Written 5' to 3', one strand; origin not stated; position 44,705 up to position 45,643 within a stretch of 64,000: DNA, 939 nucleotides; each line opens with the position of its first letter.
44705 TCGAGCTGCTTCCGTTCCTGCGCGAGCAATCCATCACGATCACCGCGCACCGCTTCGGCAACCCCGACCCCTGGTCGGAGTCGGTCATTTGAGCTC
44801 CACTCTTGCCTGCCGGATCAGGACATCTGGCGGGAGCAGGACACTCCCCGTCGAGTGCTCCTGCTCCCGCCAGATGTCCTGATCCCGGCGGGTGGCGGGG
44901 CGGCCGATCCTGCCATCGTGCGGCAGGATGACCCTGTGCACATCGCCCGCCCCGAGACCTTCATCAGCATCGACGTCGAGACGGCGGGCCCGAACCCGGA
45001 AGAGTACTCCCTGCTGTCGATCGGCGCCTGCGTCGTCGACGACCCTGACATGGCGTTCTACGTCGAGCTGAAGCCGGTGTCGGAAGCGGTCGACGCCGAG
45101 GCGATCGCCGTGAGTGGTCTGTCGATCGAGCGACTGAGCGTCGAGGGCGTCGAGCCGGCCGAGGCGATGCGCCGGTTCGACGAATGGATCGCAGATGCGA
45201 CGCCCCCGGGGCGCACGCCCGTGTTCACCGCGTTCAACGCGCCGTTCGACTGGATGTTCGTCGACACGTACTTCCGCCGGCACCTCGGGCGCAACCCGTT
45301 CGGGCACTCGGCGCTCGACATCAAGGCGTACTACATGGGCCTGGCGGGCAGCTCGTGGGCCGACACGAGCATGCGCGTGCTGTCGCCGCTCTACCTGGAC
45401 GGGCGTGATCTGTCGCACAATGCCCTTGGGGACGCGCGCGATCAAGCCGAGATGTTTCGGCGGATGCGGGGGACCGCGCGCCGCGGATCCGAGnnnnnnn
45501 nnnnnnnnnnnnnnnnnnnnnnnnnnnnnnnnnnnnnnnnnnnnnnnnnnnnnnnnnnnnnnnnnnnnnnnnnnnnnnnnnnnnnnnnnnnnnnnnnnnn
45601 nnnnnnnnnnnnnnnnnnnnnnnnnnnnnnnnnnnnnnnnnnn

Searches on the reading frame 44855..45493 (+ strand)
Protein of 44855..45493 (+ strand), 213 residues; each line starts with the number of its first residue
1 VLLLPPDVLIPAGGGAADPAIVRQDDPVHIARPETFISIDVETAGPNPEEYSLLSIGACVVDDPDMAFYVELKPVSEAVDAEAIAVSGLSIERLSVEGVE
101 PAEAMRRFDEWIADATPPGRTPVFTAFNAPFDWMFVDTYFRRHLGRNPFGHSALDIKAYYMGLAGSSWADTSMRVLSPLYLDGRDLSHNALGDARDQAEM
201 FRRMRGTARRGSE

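Call 4: search_protein_families(library=pfam, proteins=[window:44855-45493:+], max_evalue=1)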
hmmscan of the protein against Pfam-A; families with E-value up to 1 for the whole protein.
window:44855-45493:+ (213 aa): 3 families
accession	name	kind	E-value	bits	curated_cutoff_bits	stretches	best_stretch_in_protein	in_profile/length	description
PF00929.31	RNase_T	-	1.2e-09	39.4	24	1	38-201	2-164/164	Exonuclease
PF16473.11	Rv2179c-like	-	8.5e-08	32.5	27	1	37-202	3-174/177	3'-5' exoribonuclease Rv2179c-like domain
PF02566.24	OsmC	-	0.17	12.7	27.5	1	44-60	4-20/100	OsmC-like protein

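Call 5: search_protein_families(library=ncbifam, proteins=[window:44855-45493:+], max_evalue=1)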
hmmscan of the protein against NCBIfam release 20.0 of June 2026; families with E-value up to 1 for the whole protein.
window:44855-45493:+ (213 aa): 17 families
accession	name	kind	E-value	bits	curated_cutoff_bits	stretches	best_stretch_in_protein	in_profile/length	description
NF006601.0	PRK09145.1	equivalog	7.7e-08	32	189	1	32-207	27-200/207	3'-5' exonuclease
NF005927.0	PRK07942.1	subfamily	1.6e-07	31.3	186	1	34-145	7-117/232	DNA polymerase III subunit epsilon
TIGR00573.1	dnaq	subfamily_domain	1.7e-07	31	71.5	1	32-204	5-173/217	exonuclease, DNA polymerase III, epsilon subunit family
TIGR01298.1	RNaseT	equivalog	4.8e-06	26.5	246.2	1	37-204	11-188/200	ribonuclease T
TIGR01405.1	polC_Gram_pos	equivalog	5.5e-06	24.3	1043.45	1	32-204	187-350/1211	DNA polymerase III subunit alpha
NF006316.0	PRK08517.1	equivalog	2.4e-05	23.8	247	1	34-143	70-171/270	3'-5' exonuclease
NF004316.1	PRK05711.1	equivalog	4.3e-05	23.3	196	1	37-143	4-105/234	DNA polymerase III subunit epsilon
NF005907.0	PRK07883.1-5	equivalog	8.6e-05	21.1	454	1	35-195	29-182/584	DEDD exonuclease domain-containing protein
NF001688.0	PRK00448.1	equivalog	0.00011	19.8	873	1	31-143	420-525/1445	PolC-type DNA polymerase III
NF005836.0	PRK07740.1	equivalog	0.00042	19.8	261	1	35-204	60-222/244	hypothetical protein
NF004719.0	PRK06063.1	equivalog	0.002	17.1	389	1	31-143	13-117/331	DEDDh family exonuclease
TIGR01406.1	dnaQ_proteo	equivalog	0.0021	17.7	222.7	1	37-142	3-103/231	DNA polymerase III subunit epsilon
NF005905.0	PRK07883.1-3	equivalog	0.0053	15.4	508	1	32-201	22-184/581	DEDD exonuclease domain-containing protein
NF005906.0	PRK07883.1-4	equivalog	0.024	13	495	1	35-204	7-167/563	DEDD exonuclease domain-containing protein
NF005981.0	PRK08074.1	equivalog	0.029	12.3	789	1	34-155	3-117/931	ATP-dependent DNA helicase DinG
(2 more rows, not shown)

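Call 6: search_protein_families(library=padloc, proteins=[window:44855-45493:+], max_evalue=1)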
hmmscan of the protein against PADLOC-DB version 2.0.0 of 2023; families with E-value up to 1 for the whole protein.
window:44855-45493:+ (213 aa): 3 families
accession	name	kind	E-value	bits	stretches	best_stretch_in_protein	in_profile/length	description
PDLC00753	Effector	-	8.1e-68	225.8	1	33-208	5-180/184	Exonuclease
PDLC01247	DEDDh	-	4e-15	54.7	1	38-201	2-138/139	"CAS-I,CAS-II,CAS-III,CAS-IV,CAS-V,CAS-VI; associated"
PDLC05028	PDC-S48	-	0.0087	12.6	1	186-208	161-183/512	-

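Call 7: search_protein_families(library=phrogs, proteins=[window:44855-45493:+], max_evalue=1)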
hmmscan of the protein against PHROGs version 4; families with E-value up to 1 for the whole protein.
window:44855-45493:+ (213 aa): 4 families
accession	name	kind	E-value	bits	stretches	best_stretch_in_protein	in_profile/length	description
phrog_192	-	DNA, RNA and nucleotide metabolism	2.4e-23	84.1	1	33-209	105-275/397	DNA polymerase exonuclease subunit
phrog_255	-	DNA, RNA and nucleotide metabolism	6.5e-05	23.1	1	79-203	234-357/436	exonuclease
phrog_17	-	DNA, RNA and nucleotide metabolism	0.015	14.2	1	33-147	669-751/1445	DNA polymerase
phrog_2259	-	DNA, RNA and nucleotide metabolism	0.22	12.1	0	164-207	143-175/186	Rnase H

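Call 51: search_dna_similar(query=window:44948-45493:+, collection=plasmids, mode=protein, max_evalue=0.00001, max_rows=25)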
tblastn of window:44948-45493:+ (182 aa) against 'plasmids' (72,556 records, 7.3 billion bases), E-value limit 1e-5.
Records with a match: 97; places in all: 98; records where one place covers at least 80% of the query: 91.
Best place of each record, by identity: <60% 97.
By first word of the organism name: Klebsiella 40; Acinetobacter 16; Pseudomonas 10; Bradyrhizobium 8; Enterobacter 6; Streptomyces 3; Mesorhizobium 2; Raoultella 2; Agrobacterium 1; Escherichia 1; and 8 more.
By predicted mobility (MOB-suite, as given by PLSDB): conjugative 49; non-mobilizable 28; mobilizable 20.
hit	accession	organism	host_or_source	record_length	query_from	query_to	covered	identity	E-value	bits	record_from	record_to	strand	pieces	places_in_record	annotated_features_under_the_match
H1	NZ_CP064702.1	Bradyrhizobium sp. 172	Acmispon strigosus,cell culture,root ...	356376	3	182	99%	52.2%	4e-52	185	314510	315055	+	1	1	3'-5' exonuclease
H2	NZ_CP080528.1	Mesorhizobium sp. AR07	Oxytropis sp.,Cell culture,root nodule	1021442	3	179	97%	50.8%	9e-49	176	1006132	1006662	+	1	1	record has no annotation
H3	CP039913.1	Agrobacterium tumefaciens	-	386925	3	182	99%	49.5%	6e-52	184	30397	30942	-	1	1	3'-5' exonuclease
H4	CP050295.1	Mesorhizobium loti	Oxytropis kamtschatica,cell ...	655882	3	174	95%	51.7%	1e-48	175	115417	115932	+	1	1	3'-5' exonuclease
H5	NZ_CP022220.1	Bradyrhizobium guangxiense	peanut,cell culture,roots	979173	1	174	96%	51.1%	4e-50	179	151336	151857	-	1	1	3'-5' exonuclease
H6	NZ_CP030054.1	Bradyrhizobium guangzhouense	Arachis hypogaea,Microbe,nodule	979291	1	174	96%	51.1%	4e-50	179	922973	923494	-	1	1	3'-5' exonuclease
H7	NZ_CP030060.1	Bradyrhizobium sp. CCBAU 53351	Arachis hypogaea,Microbe,nodule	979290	1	174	96%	51.1%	4e-50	179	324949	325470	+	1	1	3'-5' exonuclease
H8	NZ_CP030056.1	Bradyrhizobium sp. CCBAU 53340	Arachis hypogaea,Microbe,nodule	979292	1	174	96%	51.1%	4e-50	179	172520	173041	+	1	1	3'-5' exonuclease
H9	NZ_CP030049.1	Bradyrhizobium sp. CCBAU 53338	Arachis hypogaea,Microbe,nodule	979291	1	174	96%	51.1%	4e-50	179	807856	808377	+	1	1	3'-5' exonuclease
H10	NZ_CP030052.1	Bradyrhizobium guangdongense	peanut,cell culture,roots of peanut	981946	1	174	96%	51.1%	4e-50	179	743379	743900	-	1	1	3'-5' exonuclease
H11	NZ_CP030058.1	Bradyrhizobium guangdongense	Arachis hypogaea,Microbe,nodule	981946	1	174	96%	51.1%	4e-50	179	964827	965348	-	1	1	3'-5' exonuclease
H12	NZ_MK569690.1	Pseudomonas syringae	-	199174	3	179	97%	48.9%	2e-51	183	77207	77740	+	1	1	3'-5' exonuclease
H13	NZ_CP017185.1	Enterobacter roggenkampii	Homo sapiens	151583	3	174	95%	50.3%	4e-52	185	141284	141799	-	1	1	3'-5' exonuclease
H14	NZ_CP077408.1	Enterobacter roggenkampii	-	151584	3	174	95%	50.3%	4e-52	185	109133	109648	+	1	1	3'-5' exonuclease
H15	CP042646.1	Escherichia coli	Sus scrofa domesticus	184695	3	178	97%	48.9%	4e-49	176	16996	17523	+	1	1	3'-5' exonuclease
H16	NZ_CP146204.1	Pseudomonas sp. 4810-S13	genome assymbly,Winogradsky column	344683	3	173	94%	50.3%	6e-51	182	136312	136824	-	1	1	3'-5' exonuclease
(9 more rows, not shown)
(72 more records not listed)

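Call 54: get_annotated_region(hit=H1, flank=6000)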
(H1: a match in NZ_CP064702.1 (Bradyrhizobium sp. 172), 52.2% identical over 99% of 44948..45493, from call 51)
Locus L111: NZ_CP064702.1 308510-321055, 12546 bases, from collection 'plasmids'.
description: Bradyrhizobium sp. 172 plasmid p172_1, complete sequence
organism: Bradyrhizobium sp. 172 (NCBI taxid 2782643)
taxonomy: Bacteria; Pseudomonadota; Alphaproteobacteria; Hyphomicrobiales; Nitrobacteraceae; Bradyrhizobium; Bradyrhizobium sp. 172
host: -; source: Acmispon strigosus,cell culture,root nodule; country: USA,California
typing (MOB-suite, as given by PLSDB): conjugative; relaxase MOBP; mating-pair formation MPF_T
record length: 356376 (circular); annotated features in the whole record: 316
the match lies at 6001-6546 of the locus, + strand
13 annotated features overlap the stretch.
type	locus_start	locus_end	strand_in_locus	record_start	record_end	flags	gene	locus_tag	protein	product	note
CDS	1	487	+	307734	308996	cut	-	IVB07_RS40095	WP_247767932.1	adenosylmethionine--8-amino-7-oxononanoate transaminase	GO:0009102 - biotin biosynthetic process [Evidence IEA]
CDS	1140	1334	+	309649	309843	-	-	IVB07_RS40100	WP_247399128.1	hypothetical protein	-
CDS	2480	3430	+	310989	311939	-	-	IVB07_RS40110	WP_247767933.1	CBASS oligonucleotide cyclase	-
CDS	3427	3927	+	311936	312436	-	-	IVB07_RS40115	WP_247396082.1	hypothetical protein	-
CDS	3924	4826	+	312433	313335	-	-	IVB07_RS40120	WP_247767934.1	ATP-binding protein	-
CDS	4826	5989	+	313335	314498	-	-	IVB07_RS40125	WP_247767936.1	hypothetical protein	-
CDS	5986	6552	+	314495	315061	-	-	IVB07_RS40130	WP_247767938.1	3'-5' exonuclease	-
CDS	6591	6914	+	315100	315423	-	-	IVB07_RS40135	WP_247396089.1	helix-turn-helix transcriptional regulator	-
CDS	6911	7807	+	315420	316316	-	-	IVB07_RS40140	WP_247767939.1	ImmA/IrrE family metallo-endopeptidase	-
CDS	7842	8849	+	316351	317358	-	-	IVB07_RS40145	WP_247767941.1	HNH endonuclease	-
CDS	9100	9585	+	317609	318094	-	-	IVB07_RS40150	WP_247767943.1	hypothetical protein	-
CDS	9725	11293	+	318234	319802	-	-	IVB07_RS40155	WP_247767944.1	hypothetical protein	-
CDS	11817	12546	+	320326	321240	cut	-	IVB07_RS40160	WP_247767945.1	DUF3800 domain-containing protein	-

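Call 55: get_annotated_region(hit=H16, flank=6000)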
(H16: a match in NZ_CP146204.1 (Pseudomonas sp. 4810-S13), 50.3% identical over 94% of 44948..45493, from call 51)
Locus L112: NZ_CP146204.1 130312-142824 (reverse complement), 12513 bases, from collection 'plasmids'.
description: Pseudomonas sp. 4810-S13 plasmid p1, complete sequence
organism: Pseudomonas sp. 4810-S13 (NCBI taxid 3120822)
taxonomy: Bacteria; Pseudomonadota; Gammaproteobacteria; Pseudomonadales; Pseudomonadaceae; Pseudomonas; Pseudomonas sp. 4810-S13
host: -; source: genome assymbly,Winogradsky column; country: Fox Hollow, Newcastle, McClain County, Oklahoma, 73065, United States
typing (MOB-suite, as given by PLSDB): non-mobilizable
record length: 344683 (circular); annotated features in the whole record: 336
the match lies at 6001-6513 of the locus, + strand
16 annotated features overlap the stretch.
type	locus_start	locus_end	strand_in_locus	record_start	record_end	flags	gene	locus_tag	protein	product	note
CDS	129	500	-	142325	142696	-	-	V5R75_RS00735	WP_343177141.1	hypothetical protein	-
CDS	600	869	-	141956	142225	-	-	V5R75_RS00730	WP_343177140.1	hypothetical protein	-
CDS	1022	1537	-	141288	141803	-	-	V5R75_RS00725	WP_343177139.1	hypothetical protein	-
CDS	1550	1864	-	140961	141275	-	-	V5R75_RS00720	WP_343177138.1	hypothetical protein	-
CDS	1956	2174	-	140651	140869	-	-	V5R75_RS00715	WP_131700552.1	hypothetical protein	-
CDS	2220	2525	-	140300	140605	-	-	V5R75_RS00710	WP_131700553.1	hypothetical protein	-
CDS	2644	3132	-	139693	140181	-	-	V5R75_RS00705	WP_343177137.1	N-acetyltransferase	-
CDS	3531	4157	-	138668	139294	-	-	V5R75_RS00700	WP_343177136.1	hypothetical protein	-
CDS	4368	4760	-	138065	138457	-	-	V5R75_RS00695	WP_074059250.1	hypothetical protein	-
CDS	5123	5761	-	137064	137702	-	-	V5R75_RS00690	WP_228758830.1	antitoxin Xre/MbcA/ParS toxin-binding domain-containing protein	-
CDS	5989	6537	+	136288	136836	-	-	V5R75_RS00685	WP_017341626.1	3'-5' exonuclease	-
CDS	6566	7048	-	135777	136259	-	-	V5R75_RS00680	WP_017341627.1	Mov34/MPN/PAD-1 family protein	-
CDS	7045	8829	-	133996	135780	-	-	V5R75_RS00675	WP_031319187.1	ThiF family adenylyltransferase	-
CDS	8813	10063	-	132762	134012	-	-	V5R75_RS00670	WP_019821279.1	nucleotidyltransferase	-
CDS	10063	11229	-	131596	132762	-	-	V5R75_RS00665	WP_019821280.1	SAVED domain-containing protein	-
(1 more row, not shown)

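Call 66: search_solved_structures(query=window:44948-45493:+, max_evalue=0.001, show_alignments=2)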
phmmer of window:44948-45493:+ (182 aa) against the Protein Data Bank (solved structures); distinct sequences matched with E-value up to 0.001: 5.
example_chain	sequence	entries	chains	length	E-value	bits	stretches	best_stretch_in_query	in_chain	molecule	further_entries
7t2s_A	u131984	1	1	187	3.4e-47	163.7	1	3-173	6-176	3'-5' exonuclease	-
2p1j_A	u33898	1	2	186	0.00033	23.6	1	3-173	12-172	DNA polymerase III polC-type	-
3ngy_A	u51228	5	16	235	0.00059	22.8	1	6-170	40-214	Ribonuclease T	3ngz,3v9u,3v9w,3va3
2is3_A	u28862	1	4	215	0.00064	22.7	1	6-170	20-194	Ribonuclease T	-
3nh0_A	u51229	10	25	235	0.00086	22.3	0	6-170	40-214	Ribonuclease T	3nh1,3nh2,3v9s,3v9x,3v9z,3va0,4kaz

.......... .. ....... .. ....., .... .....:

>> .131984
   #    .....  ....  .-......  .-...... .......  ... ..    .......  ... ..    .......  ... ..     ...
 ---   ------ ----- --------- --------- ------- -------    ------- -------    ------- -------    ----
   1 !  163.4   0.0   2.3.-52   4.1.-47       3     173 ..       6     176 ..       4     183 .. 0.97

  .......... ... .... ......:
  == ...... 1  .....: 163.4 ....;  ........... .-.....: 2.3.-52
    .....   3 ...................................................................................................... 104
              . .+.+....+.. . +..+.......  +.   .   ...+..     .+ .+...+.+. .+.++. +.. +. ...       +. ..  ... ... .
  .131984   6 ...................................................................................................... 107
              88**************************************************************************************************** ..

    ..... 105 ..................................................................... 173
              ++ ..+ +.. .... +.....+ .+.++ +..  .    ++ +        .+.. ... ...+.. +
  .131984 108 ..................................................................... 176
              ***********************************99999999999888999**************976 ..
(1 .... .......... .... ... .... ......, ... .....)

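Call 95: search_dna_similar(query=window:44948-45493:+, collection=plasmids, mode=protein, max_evalue=0.00001, max_rows=30, rows=spread)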
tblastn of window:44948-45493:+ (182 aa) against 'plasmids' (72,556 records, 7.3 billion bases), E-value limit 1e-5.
Records with a match: 97; places in all: 98; records where one place covers at least 80% of the query: 91.
Best place of each record, by identity: <60% 97.
By first word of the organism name: Klebsiella 40; Acinetobacter 16; Pseudomonas 10; Bradyrhizobium 8; Enterobacter 6; Streptomyces 3; Mesorhizobium 2; Raoultella 2; Agrobacterium 1; Escherichia 1; and 8 more.
By predicted mobility (MOB-suite, as given by PLSDB): conjugative 49; non-mobilizable 28; mobilizable 20.
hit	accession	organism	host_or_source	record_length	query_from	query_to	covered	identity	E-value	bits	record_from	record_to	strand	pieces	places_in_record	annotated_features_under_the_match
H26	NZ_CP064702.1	Bradyrhizobium sp. 172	Acmispon strigosus,cell culture,root ...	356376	3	182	99%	52.2%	4e-52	185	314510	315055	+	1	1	3'-5' exonuclease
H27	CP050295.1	Mesorhizobium loti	Oxytropis kamtschatica,cell ...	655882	3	174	95%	51.7%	1e-48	175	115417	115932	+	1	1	3'-5' exonuclease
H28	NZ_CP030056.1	Bradyrhizobium sp. CCBAU 53340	Arachis hypogaea,Microbe,nodule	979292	1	174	96%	51.1%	4e-50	179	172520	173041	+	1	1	3'-5' exonuclease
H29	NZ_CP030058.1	Bradyrhizobium guangdongense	Arachis hypogaea,Microbe,nodule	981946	1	174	96%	51.1%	4e-50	179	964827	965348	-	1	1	3'-5' exonuclease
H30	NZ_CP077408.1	Enterobacter roggenkampii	-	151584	3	174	95%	50.3%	4e-52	185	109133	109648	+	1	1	3'-5' exonuclease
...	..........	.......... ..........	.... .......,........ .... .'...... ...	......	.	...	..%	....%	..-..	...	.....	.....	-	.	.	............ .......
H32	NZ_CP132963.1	Klebsiella pneumoniae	Homo sapiens,blood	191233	3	174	95%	49.7%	2e-50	180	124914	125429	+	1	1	3'-5' exonuclease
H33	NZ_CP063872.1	Klebsiella pneumoniae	Red-breasted Parakeet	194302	3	174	95%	49.7%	2e-50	180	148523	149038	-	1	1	3'-5' exonuclease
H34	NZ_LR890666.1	Klebsiella pneumoniae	Homo sapiens,urine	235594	3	174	95%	49.7%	2e-50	180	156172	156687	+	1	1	3'-5' exonuclease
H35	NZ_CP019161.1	Klebsiella pneumoniae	Homo sapiens,Drainage samples from ...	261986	3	174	95%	49.7%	2e-50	180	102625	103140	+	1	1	3'-5' exonuclease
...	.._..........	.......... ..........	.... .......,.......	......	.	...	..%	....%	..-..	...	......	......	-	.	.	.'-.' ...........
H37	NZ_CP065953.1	Klebsiella pneumoniae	Homo sapiens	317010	3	174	95%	49.7%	2e-50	180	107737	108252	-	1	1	3'-5' exonuclease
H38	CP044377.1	Klebsiella pneumoniae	Homo sapiens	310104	3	174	95%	49.1%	2e-48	175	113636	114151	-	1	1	3'-5' exonuclease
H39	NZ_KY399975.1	Enterobacter cloacae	Homo sapiens,Culture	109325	3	179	97%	46.9%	5e-46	167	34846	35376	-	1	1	3'-5' exonuclease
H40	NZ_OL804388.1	Klebsiella pneumoniae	-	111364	3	179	97%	46.9%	8e-46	167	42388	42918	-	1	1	3'-5' exonuclease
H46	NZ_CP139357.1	Acinetobacter pittii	Agalychnis callidryas,cell culture,skin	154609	1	171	94%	46.8%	2e-46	169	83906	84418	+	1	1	3'-5' exonuclease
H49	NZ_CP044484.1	Acinetobacter schindleri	goose,stool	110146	1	171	94%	45.0%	3e-46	168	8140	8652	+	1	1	3'-5' exonuclease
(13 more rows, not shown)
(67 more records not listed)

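Call 96: get_annotated_region(hit=H27, flank=5000)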
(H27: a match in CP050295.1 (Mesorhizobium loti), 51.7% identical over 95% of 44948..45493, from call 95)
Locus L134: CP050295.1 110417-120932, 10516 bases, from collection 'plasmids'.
description: Mesorhizobium loti strain 582 plasmid p_1, complete sequence
organism: Mesorhizobium loti (NCBI taxid 381)
taxonomy: Bacteria; Pseudomonadota; Alphaproteobacteria; Hyphomicrobiales; Phyllobacteriaceae; Mesorhizobium; Mesorhizobium loti
host: -; source: Oxytropis kamtschatica,cell culture,root nodule; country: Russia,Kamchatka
typing (MOB-suite, as given by PLSDB): non-mobilizable; mating-pair formation MPF_T
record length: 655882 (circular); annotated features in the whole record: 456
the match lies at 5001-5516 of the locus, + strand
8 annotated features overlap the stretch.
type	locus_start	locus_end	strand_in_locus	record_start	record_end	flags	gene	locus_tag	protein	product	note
CDS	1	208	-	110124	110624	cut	-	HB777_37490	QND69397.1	PIN domain-containing protein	-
CDS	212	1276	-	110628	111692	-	-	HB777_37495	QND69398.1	ImmA/IrrE family metallo-endopeptidase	-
CDS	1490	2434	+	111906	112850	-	-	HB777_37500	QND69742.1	nucleotidyltransferase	-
CDS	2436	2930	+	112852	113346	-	-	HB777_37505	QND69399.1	hypothetical protein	-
CDS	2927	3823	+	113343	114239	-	-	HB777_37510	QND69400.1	AAA family ATPase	-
CDS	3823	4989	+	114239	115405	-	-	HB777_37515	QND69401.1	hypothetical protein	-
CDS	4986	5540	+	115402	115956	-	-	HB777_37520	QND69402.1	3'-5' exonuclease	-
CDS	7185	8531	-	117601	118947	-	-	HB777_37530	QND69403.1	alkyl/aryl-sulfatase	-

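Call 97: get_annotated_region(hit=H28, flank=5000)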
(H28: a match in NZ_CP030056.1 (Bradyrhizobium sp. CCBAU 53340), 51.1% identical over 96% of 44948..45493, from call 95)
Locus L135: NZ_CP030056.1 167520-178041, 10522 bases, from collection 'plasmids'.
description: Bradyrhizobium sp. CCBAU 53340 plasmid unnamed, complete sequence
organism: Bradyrhizobium sp. CCBAU 53340 (NCBI taxid 1325112)
taxonomy: Bacteria; Pseudomonadota; Alphaproteobacteria; Hyphomicrobiales; Nitrobacteraceae; Bradyrhizobium; Bradyrhizobium sp. CCBAU 53340
host: -; source: Arachis hypogaea,Microbe,nodule; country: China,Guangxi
typing (MOB-suite, as given by PLSDB): mobilizable; relaxase MOBP
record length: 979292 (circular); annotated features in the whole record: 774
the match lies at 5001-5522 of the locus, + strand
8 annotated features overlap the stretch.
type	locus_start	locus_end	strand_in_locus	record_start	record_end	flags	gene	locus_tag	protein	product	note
CDS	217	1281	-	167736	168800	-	-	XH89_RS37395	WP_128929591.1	XRE family transcriptional regulator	-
CDS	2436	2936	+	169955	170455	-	-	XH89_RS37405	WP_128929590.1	hypothetical protein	-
CDS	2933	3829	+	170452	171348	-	-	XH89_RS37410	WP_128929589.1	ATP-binding protein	-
CDS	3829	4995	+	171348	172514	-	-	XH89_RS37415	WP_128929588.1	hypothetical protein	-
CDS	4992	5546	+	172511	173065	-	-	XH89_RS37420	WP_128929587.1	3'-5' exonuclease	-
CDS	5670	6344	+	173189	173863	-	-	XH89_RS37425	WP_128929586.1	hypothetical protein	-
CDS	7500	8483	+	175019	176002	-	-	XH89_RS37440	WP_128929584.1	hypothetical protein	-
CDS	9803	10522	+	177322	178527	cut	-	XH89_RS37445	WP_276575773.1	sulfotransferase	-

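Call 98: get_annotated_region(hit=H46, flank=5000)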
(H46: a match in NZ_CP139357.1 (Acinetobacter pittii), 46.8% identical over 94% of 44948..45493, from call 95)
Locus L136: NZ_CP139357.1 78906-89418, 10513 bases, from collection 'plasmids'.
description: Acinetobacter pittii strain A45P plasmid pApiA45Pc, complete sequence
organism: Acinetobacter pittii (NCBI taxid 48296)
taxonomy: Bacteria; Pseudomonadota; Gammaproteobacteria; Moraxellales; Moraxellaceae; Acinetobacter; Acinetobacter pittii
host: -; source: Agalychnis callidryas,cell culture,skin; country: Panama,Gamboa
typing (MOB-suite, as given by PLSDB): mobilizable; relaxase MOBP
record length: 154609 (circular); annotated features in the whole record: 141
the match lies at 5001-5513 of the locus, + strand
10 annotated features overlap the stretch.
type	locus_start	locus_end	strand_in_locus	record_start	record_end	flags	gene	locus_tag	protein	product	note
CDS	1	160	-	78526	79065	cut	msrA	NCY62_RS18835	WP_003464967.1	peptide-methionine (S)-S-oxide reductase MsrA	GO:0030091 - protein repair [Evidence IEA]; GO:0006979 - response to oxidative stress [Evidence IEA]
CDS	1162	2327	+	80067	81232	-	-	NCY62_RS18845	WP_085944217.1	IS3-like element ISAba22 family transposase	GO:0006313 - DNA transposition [Evidence IEA]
CDS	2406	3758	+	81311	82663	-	gorA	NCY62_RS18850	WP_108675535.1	glutathione-disulfide reductase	GO:0045454 - cell redox homeostasis [Evidence IEA]; GO:0006749 - glutathione metabolic process [Evidence IEA]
CDS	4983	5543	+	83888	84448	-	-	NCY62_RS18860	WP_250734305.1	3'-5' exonuclease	-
CDS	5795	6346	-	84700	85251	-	-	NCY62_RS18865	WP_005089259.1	helix-turn-helix domain-containing protein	-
CDS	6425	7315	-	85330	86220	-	-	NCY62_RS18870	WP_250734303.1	ParB/RepB/Spo0J family partition protein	GO:0007059 - chromosome segregation [Evidence IEA]; GO:0000910 - cytokinesis [Evidence IEA]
CDS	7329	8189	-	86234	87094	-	-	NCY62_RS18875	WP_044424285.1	AAA family ATPase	-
CDS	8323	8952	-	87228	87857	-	-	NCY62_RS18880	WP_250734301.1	hypothetical protein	-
CDS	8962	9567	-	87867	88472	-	-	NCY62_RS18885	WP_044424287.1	hypothetical protein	-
CDS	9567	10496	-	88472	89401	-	-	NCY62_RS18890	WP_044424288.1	hypothetical protein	-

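Call 99: get_annotated_region(hit=H49, flank=5000)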
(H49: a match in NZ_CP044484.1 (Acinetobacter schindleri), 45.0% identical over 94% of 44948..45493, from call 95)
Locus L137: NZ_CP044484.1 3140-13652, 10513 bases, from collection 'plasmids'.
description: Acinetobacter schindleri strain HZE30-1 plasmid pHZE30-1-1, complete sequence
organism: Acinetobacter schindleri (NCBI taxid 108981)
taxonomy: Bacteria; Pseudomonadota; Gammaproteobacteria; Moraxellales; Moraxellaceae; Acinetobacter; Acinetobacter schindleri
host: -; source: goose,stool; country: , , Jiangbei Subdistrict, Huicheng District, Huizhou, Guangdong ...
typing (MOB-suite, as given by PLSDB): mobilizable; replicon rep_cluster_1656; relaxase MOBP,MOBP
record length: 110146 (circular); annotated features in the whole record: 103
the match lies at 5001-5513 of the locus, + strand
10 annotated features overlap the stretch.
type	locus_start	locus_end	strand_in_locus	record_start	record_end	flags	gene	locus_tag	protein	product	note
CDS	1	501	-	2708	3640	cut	-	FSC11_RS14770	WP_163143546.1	IS5-like element IS17 family transposase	GO:0006313 - DNA transposition [Evidence IEA]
CDS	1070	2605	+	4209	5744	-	-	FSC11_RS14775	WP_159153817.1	phosphorylase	-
CDS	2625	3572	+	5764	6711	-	-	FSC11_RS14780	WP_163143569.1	CBASS oligonucleotide cyclase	-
CDS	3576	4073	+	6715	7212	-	-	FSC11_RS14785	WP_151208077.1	four-carbon acid sugar kinase family protein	-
CDS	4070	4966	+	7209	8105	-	-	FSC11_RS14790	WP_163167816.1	ATP-binding protein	-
CDS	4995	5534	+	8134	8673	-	-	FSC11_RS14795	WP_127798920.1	3'-5' exonuclease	-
CDS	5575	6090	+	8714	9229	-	-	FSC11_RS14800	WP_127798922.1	hypothetical protein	-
CDS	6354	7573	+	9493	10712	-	-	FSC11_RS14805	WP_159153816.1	IS3 family transposase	-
CDS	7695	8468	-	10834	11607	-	istB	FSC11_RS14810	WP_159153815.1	IS21-like element ISAba8 family helper ATPase IstB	-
CDS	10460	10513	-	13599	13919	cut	-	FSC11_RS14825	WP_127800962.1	hypothetical protein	-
